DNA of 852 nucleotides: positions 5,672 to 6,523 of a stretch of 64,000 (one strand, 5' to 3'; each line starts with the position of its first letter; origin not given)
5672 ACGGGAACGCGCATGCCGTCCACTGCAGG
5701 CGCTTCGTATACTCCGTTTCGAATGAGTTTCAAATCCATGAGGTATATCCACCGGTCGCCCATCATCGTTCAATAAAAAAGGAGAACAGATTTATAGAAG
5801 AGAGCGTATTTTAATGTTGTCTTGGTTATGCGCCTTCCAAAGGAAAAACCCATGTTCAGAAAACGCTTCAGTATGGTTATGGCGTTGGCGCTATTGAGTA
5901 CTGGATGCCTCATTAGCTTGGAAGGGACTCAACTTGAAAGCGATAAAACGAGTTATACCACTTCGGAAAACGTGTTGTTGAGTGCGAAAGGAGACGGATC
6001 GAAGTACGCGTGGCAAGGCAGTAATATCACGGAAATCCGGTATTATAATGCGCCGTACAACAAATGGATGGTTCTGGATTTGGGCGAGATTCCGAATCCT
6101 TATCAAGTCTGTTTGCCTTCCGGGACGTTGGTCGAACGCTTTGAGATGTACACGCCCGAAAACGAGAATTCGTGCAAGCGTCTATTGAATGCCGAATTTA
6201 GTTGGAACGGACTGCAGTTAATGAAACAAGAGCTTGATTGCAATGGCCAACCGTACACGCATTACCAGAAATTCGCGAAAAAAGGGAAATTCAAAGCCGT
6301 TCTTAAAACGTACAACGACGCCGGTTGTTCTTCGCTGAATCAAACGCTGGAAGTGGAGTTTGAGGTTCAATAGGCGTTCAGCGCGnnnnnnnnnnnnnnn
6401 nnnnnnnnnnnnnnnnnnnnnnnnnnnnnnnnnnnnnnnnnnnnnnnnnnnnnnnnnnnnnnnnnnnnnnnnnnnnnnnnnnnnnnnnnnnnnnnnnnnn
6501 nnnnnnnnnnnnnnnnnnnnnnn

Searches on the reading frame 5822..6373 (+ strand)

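Call 7: search_protein_families(library=pfam, proteins=[window:5822-6373:+], max_evalue=1)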
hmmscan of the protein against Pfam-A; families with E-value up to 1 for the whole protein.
window:5822-6373:+ (183 aa): 0 families

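Call 8: search_protein_families(library=ncbifam, proteins=[window:5822-6373:+], max_evalue=1)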
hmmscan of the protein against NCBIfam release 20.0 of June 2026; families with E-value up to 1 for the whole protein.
window:5822-6373:+ (183 aa): 0 families

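Call 88: search_protein_families(library=phrogs, proteins=[window:5822-6373:+], max_evalue=0.1)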
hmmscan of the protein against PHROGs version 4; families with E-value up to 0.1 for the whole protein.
window:5822-6373:+ (183 aa): 1 family
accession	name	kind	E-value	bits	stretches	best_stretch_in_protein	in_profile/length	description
phrog_27201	-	unknown function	0.027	15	1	57-119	51-109/197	-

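Call 89: search_protein_families(library=padloc, proteins=[window:5822-6373:+], max_evalue=0.1)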
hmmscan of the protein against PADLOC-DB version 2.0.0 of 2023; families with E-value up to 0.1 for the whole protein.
window:5822-6373:+ (183 aa): 0 families
